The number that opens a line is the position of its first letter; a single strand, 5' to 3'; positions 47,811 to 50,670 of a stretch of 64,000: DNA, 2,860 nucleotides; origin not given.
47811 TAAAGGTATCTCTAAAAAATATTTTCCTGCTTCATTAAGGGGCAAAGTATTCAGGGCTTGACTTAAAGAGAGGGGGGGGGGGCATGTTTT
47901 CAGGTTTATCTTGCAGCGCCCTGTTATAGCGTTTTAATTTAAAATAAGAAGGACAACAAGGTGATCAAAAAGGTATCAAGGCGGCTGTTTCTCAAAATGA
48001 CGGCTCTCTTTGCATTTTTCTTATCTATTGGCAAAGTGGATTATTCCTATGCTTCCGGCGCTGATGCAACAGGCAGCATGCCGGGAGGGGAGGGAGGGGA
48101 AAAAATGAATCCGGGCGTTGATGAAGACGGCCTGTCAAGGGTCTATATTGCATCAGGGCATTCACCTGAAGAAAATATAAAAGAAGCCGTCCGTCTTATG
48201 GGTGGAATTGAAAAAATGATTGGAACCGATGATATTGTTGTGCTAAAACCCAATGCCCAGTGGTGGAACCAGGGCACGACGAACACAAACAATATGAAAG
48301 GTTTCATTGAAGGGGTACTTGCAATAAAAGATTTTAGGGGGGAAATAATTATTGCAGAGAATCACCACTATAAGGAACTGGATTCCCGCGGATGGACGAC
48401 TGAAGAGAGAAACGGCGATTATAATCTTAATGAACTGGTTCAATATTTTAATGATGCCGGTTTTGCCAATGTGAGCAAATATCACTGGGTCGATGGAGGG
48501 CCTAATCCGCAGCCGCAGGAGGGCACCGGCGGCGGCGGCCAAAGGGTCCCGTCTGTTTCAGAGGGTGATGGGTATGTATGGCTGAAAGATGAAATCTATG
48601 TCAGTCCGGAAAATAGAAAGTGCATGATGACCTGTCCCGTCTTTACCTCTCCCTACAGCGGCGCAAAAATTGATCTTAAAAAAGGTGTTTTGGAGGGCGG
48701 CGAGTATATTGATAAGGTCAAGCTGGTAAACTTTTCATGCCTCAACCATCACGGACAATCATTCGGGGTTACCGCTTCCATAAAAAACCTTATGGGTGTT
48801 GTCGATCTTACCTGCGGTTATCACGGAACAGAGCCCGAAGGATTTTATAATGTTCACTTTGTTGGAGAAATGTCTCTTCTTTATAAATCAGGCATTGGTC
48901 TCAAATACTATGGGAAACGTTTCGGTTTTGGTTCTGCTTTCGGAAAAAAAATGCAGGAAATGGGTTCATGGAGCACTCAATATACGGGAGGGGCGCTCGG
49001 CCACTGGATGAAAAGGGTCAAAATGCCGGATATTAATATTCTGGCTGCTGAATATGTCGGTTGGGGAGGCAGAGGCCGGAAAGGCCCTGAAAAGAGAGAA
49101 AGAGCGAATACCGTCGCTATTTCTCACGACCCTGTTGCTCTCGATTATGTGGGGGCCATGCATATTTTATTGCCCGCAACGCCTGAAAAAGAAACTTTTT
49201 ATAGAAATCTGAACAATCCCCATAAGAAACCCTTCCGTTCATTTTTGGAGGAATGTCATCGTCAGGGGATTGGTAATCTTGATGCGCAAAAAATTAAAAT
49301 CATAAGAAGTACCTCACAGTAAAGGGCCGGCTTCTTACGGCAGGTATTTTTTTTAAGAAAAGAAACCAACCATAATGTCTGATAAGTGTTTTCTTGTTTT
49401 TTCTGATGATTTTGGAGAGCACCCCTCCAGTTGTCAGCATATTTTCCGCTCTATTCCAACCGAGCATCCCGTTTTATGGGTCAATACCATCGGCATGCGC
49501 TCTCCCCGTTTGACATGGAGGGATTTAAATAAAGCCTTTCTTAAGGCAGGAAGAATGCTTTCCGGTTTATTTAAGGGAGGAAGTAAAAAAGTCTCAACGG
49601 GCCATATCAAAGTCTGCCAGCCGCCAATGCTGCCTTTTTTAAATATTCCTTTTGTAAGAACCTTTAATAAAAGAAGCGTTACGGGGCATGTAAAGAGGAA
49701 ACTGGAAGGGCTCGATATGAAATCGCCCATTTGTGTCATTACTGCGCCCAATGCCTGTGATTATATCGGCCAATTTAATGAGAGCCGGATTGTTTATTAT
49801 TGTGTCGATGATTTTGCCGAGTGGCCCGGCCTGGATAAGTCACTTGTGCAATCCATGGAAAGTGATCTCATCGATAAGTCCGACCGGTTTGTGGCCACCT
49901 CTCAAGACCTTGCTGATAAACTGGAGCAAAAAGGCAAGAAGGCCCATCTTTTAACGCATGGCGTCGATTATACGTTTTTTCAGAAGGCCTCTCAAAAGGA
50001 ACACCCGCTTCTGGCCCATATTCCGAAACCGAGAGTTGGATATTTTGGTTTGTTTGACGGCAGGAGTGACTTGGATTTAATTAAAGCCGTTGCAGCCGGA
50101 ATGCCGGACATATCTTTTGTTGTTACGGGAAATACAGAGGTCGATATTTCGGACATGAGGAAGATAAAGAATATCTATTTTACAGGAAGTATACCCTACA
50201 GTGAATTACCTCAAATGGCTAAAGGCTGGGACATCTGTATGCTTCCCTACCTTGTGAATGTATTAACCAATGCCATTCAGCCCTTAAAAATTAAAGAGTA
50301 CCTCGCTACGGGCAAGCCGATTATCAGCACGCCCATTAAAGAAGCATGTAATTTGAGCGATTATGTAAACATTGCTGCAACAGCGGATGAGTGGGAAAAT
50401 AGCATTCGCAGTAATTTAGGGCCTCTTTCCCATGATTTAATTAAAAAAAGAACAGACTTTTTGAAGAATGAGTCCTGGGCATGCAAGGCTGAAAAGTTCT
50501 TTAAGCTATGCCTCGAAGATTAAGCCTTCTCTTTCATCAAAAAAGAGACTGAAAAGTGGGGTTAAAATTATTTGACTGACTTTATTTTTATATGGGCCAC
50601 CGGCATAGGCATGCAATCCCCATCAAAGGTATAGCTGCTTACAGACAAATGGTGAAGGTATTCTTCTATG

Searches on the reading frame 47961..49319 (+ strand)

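Call 44: search_protein_families(library=pfam, proteins=[window:47961-49319:+], max_evalue=0.00001)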
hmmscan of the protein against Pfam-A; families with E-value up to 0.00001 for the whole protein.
window:47961-49319:+ (453 aa): 1 family
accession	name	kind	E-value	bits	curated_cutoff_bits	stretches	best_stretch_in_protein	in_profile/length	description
PF04015.17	DUF362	-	1.5e-10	41.9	24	1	254-399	101-199/200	Domain of unknown function (DUF362)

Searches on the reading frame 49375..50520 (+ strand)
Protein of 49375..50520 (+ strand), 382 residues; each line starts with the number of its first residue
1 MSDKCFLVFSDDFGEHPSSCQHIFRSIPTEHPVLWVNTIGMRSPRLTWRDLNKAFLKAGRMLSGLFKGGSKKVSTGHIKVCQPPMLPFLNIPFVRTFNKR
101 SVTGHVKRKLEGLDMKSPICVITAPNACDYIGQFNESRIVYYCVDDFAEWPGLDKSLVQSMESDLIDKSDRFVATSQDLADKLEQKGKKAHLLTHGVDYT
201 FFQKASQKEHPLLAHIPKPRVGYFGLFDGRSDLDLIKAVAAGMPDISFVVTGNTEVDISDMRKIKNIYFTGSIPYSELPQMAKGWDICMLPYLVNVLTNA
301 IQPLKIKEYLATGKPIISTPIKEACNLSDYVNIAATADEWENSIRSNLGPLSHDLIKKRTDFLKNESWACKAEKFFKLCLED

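Call 44: search_protein_families(library=pfam, proteins=[window:49375-50520:+], max_evalue=0.00001)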
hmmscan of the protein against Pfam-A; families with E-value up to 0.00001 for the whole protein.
window:49375-50520:+ (382 aa): 1 family
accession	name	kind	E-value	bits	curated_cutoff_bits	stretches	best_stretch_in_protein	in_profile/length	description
PF13692.12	Glyco_trans_1_4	-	1.2e-07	32.6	27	1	235-326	20-113/142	Glycosyl transferases group 1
